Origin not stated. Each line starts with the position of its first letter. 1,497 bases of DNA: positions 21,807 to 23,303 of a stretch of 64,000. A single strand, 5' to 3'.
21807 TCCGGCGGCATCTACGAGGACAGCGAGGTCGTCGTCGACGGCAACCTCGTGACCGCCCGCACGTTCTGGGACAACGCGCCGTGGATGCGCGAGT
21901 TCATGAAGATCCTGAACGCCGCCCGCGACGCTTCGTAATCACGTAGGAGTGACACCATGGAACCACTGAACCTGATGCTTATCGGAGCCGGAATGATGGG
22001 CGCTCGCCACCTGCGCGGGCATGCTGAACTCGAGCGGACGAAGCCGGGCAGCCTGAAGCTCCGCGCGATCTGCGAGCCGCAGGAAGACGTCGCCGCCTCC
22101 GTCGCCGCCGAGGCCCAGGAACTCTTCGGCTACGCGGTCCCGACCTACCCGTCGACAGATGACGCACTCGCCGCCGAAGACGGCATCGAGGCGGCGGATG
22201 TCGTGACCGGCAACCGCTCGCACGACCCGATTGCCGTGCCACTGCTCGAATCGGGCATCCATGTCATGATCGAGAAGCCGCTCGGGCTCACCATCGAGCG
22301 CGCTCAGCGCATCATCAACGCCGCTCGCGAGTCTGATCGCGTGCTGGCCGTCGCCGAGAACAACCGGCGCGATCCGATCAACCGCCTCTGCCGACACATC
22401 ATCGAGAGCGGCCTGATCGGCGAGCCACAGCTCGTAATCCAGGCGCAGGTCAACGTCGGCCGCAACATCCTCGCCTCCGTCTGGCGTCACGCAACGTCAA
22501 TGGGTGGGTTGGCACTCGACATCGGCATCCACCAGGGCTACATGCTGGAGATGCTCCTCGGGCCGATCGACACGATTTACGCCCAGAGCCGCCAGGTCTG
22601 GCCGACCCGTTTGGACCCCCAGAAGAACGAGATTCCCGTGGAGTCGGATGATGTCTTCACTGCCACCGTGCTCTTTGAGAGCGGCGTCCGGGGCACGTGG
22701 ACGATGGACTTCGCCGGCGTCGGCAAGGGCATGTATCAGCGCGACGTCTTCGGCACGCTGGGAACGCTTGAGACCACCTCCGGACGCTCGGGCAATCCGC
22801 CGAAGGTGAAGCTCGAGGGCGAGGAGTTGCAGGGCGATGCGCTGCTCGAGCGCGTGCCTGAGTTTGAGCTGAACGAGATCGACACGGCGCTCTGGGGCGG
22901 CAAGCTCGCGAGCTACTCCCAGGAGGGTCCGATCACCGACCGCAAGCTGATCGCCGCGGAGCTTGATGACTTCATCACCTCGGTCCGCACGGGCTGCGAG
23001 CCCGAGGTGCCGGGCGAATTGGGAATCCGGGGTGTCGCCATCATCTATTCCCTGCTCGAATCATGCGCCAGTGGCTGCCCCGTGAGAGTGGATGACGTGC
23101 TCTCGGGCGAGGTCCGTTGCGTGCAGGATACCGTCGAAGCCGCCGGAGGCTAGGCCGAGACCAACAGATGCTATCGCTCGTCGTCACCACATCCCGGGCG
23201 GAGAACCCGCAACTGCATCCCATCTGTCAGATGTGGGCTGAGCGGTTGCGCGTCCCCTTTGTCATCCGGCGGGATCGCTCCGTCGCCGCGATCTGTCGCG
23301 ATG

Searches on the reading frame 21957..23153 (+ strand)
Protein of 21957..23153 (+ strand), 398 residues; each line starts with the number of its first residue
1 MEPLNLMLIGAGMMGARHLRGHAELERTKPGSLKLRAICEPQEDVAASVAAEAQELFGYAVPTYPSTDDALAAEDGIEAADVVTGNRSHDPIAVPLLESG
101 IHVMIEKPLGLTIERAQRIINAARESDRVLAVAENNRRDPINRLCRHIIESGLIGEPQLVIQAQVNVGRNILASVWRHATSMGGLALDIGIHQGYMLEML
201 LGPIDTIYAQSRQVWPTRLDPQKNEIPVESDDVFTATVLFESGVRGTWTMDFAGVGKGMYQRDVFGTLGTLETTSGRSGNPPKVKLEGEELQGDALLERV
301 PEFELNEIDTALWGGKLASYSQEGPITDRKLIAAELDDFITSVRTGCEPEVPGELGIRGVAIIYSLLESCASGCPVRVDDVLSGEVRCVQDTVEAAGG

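Call 3: search_protein_families(library=pfam, proteins=[window:21957-23153:+], max_evalue=0.01)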
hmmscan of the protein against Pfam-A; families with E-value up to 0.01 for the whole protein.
window:21957-23153:+ (398 aa): 3 families
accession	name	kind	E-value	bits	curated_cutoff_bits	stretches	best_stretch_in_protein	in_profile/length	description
PF01408.29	GFO_IDH_MocA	-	5.2e-19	69.5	24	1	5-133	2-119/120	Oxidoreductase family, NAD-binding Rossmann fold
PF22725.1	GFO_IDH_MocA_C3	-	5.5e-16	59.1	27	1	145-272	4-124/124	GFO/IDH/MocA C-terminal domain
PF02894.22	GFO_IDH_MocA_C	-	1.6e-15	57.9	22.9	1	148-377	3-217/218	Oxidoreductase family, C-terminal alpha/beta domain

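Call 4: search_protein_families(library=ncbifam, proteins=[window:21957-23153:+], max_evalue=0.01)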
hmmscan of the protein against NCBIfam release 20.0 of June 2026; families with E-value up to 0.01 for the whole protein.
window:21957-23153:+ (398 aa): 9 families
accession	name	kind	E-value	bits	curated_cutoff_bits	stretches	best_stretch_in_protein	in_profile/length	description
NF040723.1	UDP-GlcNAcDh_Arch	equivalog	2.3e-23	83.2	450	1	6-214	3-191/302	UDP-N-acetylglucosamine 3-dehydrogenase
NF052479.1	LevoglcsnDh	equivalog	1.1e-20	73.7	650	1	1-218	1-219/386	levoglucosan dehydrogenase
TIGR04380.1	myo_inos_iolG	equivalog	5.5e-18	64.9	355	1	4-219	2-204/330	inositol 2-dehydrogenase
NF041392.1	XylDh_Gfo6_Halo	equivalog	6e-14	51.6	350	1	72-201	78-212/350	D-xylose 1-dehydrogenase Gfo6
NF008607.0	PRK11579.1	subfamily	3e-11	42.9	330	1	69-192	57-180/346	oxidoreductase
NF052679.1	InsChiInosDhIolG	equivalog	8e-10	38.2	540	1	4-166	3-157/343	bifunctional inositol 2-dehydrogenase/D-chiro-inositol 1-dehydrogenase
NF007574.0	PRK10206.1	equivalog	4.8e-06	25.8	352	1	66-156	55-145/345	oxidoreductase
NF058563.1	BT_2159_fam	equivalog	0.00014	21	650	1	6-160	3-146/350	disaccharide 3-dehydrogenase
NF058561.1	BT_2158_fam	equivalog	0.0055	15.3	750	1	74-158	94-178/487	glycoside 3-dehydrogenase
